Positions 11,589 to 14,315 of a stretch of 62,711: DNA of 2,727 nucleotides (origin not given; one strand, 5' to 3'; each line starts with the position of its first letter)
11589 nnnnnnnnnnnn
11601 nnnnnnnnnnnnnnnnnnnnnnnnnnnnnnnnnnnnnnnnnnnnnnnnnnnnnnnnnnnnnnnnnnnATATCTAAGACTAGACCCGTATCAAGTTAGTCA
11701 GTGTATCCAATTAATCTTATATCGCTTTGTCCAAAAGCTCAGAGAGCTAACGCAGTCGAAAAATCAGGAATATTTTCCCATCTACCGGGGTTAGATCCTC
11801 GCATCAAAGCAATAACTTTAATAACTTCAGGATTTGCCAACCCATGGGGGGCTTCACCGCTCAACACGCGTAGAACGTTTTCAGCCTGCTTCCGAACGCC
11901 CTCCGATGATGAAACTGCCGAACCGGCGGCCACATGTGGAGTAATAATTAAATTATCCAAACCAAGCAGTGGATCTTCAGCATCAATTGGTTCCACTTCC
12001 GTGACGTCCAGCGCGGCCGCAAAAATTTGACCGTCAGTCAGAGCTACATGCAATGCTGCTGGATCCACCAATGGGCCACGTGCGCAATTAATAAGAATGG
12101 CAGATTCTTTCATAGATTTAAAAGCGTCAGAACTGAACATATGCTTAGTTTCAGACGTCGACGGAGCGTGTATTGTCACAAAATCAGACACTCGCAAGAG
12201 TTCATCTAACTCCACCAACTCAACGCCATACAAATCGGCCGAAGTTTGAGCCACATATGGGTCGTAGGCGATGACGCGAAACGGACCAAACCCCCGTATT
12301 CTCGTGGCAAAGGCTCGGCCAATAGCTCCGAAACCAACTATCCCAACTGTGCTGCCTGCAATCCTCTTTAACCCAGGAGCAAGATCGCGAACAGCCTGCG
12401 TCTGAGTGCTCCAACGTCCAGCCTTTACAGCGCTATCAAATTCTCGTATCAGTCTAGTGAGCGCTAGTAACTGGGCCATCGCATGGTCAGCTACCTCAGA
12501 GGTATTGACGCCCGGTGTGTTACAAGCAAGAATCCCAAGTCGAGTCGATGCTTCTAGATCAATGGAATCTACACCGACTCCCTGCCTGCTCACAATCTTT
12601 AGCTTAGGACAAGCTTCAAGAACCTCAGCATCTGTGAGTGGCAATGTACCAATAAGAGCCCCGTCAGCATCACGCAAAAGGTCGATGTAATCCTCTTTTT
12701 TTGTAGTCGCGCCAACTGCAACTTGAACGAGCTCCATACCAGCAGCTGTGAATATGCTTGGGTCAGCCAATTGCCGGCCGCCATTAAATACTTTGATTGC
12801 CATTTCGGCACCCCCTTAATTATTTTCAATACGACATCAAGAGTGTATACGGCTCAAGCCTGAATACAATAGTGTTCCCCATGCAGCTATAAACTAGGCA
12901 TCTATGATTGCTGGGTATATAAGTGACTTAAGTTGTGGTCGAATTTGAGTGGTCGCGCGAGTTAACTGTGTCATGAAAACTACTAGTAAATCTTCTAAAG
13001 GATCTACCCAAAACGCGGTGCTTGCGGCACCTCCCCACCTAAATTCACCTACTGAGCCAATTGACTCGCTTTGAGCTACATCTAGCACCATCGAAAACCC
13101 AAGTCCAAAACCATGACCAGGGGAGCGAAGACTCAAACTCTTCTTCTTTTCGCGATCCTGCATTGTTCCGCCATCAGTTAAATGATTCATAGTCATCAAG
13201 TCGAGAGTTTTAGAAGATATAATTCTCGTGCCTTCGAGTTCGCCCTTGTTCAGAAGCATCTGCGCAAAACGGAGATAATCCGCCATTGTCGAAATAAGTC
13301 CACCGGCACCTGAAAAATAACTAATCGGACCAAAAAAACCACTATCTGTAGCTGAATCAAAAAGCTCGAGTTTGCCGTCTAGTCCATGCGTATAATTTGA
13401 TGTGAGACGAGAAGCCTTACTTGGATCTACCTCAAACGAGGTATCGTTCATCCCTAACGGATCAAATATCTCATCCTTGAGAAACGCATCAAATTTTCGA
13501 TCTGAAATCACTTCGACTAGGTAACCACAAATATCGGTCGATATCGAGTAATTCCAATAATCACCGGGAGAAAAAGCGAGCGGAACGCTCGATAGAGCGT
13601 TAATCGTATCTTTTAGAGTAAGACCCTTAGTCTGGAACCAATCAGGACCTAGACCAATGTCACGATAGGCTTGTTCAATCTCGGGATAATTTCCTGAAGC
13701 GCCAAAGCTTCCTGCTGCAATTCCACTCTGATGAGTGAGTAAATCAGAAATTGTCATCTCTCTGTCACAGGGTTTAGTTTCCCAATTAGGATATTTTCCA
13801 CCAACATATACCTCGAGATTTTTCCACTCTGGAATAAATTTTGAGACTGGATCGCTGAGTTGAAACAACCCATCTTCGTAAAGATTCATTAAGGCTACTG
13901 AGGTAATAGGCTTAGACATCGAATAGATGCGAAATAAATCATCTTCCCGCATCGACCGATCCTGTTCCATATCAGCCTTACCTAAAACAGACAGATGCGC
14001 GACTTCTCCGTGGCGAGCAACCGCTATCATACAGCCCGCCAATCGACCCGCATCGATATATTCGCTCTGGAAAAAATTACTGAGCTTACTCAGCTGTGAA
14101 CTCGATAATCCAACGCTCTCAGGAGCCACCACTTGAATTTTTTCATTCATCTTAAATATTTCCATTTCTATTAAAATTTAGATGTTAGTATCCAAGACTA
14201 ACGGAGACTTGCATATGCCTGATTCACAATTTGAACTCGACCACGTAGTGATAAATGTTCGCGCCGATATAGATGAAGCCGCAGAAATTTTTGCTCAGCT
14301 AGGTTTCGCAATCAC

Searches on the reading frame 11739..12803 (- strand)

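Call 3: search_protein_families(library=pfam, proteins=[window:11739-12803:-])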
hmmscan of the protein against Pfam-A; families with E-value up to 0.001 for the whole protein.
window:11739-12803:- (354 aa): 4 families
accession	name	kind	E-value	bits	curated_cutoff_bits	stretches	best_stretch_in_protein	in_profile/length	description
PF02826.25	2-Hacid_dh_C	-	4.7e-58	195.9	25.1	1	109-292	1-178/178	D-isomer specific 2-hydroxyacid dehydrogenase, NAD binding domain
PF00389.36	2-Hacid_dh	-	4.4e-23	81.9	24.6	1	26-320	20-130/134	D-isomer specific 2-hydroxyacid dehydrogenase, catalytic domain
PF00670.27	AdoHcyase_NAD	-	3.4e-07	31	27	1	148-240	21-109/162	S-adenosyl-L-homocysteine hydrolase, NAD binding domain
PF07991.19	KARI_N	-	1.6e-05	25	20.6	1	148-238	2-92/165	Acetohydroxy acid isomeroreductase, NADPH-binding domain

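Call 4: search_protein_families(library=ncbifam, proteins=[window:11739-12803:-])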
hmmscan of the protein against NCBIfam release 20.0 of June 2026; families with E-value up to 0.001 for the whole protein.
window:11739-12803:- (354 aa): 26 families (the best 25 are shown)
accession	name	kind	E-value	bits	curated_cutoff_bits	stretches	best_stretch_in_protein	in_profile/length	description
TIGR01327.1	PGDH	equivalog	7.1e-77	259.3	454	1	23-321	18-308/525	phosphoglycerate dehydrogenase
NF009714.1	PRK13243.1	equivalog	1e-69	235.4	455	1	36-330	36-329/332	glyoxylate reductase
NF011938.0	PRK15409.1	equivalog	5e-56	190.1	492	1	28-328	28-323/324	glyoxylate/hydroxypyruvate reductase GhrB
NF005069.0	PRK06487.1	equivalog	6.6e-56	189.7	448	1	28-318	31-315/320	2-hydroxyacid dehydrogenase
NF006263.0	PRK08410.1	equivalog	1.9e-53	181.9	389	1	25-315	22-308/311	D-2-hydroxyacid dehydrogenase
NF008759.0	PRK11790.1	equivalog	1.3e-45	155.8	404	1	17-305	27-307/410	phosphoglycerate dehydrogenase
NF005387.0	PRK06932.1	equivalog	1.9e-45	155.2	492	1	33-310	32-306/314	2-hydroxyacid dehydrogenase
NF041369.1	Dhydh_Halo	equivalog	9.6e-40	136.7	400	1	76-317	64-298/305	D-2-hydroxyacid dehydrogenase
NF005750.0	PRK07574.1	equivalog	2.7e-37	128.7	329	1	59-312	106-354/386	NAD-dependent formate dehydrogenase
NF000492.1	vanH_gen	exception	9.7e-37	126.7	540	1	68-271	67-255/312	D-lactate dehydrogenase VanH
NF000371.1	vanH_Agroup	exception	3.7e-32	111.8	700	1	68-310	72-312/322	VanH-A/VanH-Pt family D-lactate dehydrogenase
NF001309.0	PRK00257.1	equivalog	3.9e-32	111.7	434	2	148-320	114-284/379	4-phosphoerythronate dehydrogenase PdxB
NF006374.0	PRK08605.1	subfamily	9.2e-32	110.4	356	1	25-271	25-266/332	D-lactate dehydrogenase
NF000112.1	vanH-Amyco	exception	5.5e-29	101.5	625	1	69-271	97-284/348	VanH-AOV family D-lactate dehydrogenase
NF000004.1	vanH-D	exception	1.5e-28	99.9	550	1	68-271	73-261/323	D-lactate dehydrogenase VanH-D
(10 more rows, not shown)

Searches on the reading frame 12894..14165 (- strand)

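Call 3: search_protein_families(library=pfam, proteins=[window:12894-14165:-])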
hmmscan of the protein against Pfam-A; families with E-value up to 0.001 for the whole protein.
window:12894-14165:- (423 aa): 1 family
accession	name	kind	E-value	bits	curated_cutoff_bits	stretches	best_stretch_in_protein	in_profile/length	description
PF00144.29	Beta-lactamase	-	1.3e-59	202.5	27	1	36-403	8-312/329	Beta-lactamase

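Call 4: search_protein_families(library=ncbifam, proteins=[window:12894-14165:-])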
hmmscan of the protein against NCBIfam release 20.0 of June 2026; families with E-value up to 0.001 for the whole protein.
window:12894-14165:- (423 aa): 32 families (the best 25 are shown)
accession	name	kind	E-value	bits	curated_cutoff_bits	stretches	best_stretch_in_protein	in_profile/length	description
NF052559.1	MthAcHydAcmB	equivalog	1.5e-44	152.3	550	1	32-401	14-369/391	methyl acetate hydrolase AcmB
NF002968.0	PRK03642.1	equivalog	3.1e-18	65.8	385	1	13-331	28-341/432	penicillin binding protein PBP4B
NF007943.0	PRK10662.1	equivalog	1.8e-15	56.4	266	1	42-309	50-275/380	D-alanyl-D-alanine-carboxypeptidase/endopeptidase AmpH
NF033085.1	bla_class_C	equivalog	1e-11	44.3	415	1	37-117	16-95/356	class C beta-lactamase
NF038269.1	lipase_LipE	equivalog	1.6e-08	34.1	750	0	222-325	200-315/407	lipase LipE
NF033569.1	blaLHK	exception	1.8e-08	33.7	850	1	37-112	49-123/390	LHK family class C beta-lactamase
NF012172.1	FOX-MOX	exception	5e-07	29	700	1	39-115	43-118/382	FOX/MOX family class C beta-lactamase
NF012173.1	CMY2-MIR-ACT-EC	exception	7e-07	28.4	680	1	21-114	24-116/380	CMY2/MIR/ACT/EC family class C beta-lactamase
NF041741.1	blaAMZ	exception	1.1e-06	28.3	825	1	41-115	49-122/396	AMZ family class C beta-lactamase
NF000239.3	MOX_CMY1_fam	exception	1.5e-06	27.7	770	1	40-115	47-121/383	CMY-1/MOX family class C beta-lactamase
NF009622.0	PRK13128.1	equivalog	1.8e-06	26.7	443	1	43-114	23-93/518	D-aminopeptidase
NF000185.2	BlaEC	exception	5.7e-06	25.5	850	0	35-114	34-112/377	BlaEC family class C beta-lactamase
NF040478.1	blaLAQ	exception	5.7e-06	25.5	850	1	38-114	40-115/380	LAQ family class C beta-lactamase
NF041665.1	blaPSZ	exception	5.8e-06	25.6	850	1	42-113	44-114/379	PSZ family class C beta-lactamase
NF000385.4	blaACT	exception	6.4e-06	25.4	810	1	19-114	22-116/380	ACT family cephalosporin-hydrolyzing class C beta-lactamase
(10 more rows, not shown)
